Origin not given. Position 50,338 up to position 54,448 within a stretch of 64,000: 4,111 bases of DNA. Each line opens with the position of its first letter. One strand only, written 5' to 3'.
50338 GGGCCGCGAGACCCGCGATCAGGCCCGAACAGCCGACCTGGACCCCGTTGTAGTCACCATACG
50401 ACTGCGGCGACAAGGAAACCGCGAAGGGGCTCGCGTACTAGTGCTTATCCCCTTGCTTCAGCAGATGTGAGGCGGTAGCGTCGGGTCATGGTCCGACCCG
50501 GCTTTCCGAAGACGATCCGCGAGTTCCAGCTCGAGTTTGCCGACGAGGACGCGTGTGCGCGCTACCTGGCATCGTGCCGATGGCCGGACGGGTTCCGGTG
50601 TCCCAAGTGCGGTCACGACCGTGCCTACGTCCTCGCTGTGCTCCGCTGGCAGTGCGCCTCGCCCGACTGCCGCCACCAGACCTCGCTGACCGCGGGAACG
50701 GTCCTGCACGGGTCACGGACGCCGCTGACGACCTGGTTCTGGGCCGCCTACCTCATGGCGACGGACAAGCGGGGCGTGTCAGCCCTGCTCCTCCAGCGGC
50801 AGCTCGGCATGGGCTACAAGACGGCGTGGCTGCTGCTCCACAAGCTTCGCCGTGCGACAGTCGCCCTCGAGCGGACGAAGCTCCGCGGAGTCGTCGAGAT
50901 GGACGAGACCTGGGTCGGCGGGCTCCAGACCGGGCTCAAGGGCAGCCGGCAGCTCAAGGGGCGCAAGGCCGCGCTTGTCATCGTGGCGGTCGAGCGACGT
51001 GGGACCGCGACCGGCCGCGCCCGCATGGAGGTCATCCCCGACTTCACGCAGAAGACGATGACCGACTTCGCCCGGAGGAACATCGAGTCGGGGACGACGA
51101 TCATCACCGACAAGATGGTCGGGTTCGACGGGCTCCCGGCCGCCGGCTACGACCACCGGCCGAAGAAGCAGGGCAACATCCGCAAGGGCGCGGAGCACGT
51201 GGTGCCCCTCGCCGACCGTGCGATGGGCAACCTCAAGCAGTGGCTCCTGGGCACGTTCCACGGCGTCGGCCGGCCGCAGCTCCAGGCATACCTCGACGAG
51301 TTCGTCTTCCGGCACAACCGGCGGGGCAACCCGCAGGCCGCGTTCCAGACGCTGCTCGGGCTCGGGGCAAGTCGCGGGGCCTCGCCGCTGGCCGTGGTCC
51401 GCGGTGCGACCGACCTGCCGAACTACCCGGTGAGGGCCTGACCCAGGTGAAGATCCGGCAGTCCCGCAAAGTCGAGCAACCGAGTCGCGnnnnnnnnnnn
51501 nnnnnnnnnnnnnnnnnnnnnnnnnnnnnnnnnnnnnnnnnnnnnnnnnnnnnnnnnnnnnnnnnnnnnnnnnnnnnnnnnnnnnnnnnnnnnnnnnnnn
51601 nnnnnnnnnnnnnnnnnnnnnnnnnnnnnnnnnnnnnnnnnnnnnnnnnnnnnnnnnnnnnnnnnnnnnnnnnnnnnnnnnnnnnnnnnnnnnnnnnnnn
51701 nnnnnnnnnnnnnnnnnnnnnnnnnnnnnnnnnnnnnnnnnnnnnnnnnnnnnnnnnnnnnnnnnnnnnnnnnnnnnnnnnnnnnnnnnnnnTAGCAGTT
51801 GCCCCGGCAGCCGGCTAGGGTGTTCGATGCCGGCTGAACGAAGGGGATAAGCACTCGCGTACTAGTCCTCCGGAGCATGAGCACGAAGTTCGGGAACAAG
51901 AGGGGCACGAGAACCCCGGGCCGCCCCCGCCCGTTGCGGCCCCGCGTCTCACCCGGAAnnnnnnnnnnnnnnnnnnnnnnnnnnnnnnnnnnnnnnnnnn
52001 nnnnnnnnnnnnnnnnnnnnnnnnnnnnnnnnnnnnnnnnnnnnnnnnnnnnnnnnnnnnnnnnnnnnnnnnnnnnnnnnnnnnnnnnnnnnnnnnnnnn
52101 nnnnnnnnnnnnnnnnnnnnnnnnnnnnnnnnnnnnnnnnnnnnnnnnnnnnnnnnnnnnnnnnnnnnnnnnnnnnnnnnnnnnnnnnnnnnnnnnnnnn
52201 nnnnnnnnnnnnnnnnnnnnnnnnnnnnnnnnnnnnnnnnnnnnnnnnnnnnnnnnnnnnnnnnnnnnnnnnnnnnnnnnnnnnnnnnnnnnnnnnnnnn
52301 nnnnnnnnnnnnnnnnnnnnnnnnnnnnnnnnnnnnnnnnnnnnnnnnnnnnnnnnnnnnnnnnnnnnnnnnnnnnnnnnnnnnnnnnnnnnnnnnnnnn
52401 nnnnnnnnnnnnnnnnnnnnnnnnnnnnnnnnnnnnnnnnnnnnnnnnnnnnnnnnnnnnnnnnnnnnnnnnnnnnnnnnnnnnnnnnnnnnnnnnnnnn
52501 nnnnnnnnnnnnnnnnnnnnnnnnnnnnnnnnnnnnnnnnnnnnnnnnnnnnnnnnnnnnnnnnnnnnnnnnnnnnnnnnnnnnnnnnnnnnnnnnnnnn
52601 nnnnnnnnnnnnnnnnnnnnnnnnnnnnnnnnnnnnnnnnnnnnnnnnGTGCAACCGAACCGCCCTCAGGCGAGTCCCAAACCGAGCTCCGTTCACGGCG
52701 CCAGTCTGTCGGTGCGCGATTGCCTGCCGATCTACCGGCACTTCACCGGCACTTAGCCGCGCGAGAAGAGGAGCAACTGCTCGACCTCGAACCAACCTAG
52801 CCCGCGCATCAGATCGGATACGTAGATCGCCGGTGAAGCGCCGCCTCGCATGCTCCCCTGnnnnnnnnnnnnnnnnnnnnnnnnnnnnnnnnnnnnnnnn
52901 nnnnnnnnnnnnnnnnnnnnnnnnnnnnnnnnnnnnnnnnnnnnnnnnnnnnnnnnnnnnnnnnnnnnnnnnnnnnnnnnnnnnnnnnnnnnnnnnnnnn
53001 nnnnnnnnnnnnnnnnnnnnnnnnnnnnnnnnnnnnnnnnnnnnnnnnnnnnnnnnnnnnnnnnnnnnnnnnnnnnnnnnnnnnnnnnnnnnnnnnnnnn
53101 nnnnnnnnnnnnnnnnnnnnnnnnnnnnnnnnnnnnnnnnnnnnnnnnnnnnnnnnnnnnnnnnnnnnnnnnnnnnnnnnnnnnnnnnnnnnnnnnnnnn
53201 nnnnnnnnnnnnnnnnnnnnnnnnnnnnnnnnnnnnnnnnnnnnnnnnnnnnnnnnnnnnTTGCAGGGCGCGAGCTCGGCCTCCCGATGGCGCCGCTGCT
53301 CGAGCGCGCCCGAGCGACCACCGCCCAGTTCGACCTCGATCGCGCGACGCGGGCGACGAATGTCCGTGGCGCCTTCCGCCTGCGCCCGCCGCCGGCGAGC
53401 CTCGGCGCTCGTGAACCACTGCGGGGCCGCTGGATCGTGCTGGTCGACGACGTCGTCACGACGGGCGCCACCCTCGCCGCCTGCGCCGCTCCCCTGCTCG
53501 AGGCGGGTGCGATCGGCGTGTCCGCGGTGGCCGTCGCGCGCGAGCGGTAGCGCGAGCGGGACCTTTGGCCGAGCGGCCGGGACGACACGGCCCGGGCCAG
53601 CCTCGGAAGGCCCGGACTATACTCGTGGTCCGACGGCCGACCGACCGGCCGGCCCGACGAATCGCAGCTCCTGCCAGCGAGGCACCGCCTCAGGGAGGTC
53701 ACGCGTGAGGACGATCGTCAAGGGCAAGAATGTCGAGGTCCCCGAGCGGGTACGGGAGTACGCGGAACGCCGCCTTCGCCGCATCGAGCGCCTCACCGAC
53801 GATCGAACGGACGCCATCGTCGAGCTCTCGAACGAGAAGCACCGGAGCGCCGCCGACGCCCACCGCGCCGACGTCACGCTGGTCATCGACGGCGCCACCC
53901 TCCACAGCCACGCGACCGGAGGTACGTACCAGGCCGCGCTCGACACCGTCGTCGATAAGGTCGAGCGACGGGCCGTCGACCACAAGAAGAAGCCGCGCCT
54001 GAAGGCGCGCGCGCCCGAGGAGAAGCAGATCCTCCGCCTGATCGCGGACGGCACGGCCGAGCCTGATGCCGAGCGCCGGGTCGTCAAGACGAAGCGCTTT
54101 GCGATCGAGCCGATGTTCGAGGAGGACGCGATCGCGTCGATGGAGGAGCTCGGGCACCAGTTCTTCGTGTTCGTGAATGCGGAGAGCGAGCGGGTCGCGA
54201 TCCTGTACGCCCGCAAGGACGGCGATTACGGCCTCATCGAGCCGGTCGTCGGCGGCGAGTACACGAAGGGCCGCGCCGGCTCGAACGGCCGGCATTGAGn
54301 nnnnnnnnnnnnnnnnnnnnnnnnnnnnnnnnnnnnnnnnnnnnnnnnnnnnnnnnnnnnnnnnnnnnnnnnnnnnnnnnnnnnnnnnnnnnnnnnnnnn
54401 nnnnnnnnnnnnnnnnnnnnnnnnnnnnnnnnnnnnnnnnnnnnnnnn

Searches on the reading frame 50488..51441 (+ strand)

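Call 67: search_protein_families(library=pfam, proteins=[window:50488-51441:+], max_evalue=0.001)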
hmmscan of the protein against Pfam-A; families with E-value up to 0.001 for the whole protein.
window:50488-51441:+ (317 aa): 2 families
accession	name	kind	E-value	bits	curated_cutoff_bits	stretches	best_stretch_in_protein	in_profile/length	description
PF12762.13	DDE_Tnp_IS1595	-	2.9e-32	112.2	27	1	131-277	1-153/153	ISXO2-like transposase domain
PF12760.12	Zn_ribbon_IS1595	-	2.1e-12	47.3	25.4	1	19-64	2-46/46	Transposase zinc-ribbon domain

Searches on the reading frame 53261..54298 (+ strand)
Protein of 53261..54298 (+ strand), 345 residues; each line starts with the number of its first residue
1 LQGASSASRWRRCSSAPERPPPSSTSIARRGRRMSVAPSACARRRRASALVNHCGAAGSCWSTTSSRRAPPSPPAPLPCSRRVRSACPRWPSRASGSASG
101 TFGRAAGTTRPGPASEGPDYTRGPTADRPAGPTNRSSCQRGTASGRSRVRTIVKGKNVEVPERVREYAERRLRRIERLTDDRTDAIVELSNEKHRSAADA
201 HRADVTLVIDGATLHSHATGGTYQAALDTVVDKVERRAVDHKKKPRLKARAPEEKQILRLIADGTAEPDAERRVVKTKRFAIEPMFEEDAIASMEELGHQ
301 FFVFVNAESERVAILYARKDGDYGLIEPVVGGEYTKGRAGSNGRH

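Call 67: search_protein_families(library=pfam, proteins=[window:53261-54298:+], max_evalue=0.001)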
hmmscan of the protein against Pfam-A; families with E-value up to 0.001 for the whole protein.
window:53261-54298:+ (345 aa): 2 families
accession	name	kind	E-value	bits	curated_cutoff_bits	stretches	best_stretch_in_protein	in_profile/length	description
PF16321.10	Ribosom_S30AE_C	-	5.2e-23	80.9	25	1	270-325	2-57/57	Sigma 54 modulation/S30EA ribosomal protein C terminus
PF02482.25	Ribosomal_S30AE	-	1.6e-15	58.1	23.7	1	152-244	2-86/88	Sigma 54 modulation protein / S30EA ribosomal protein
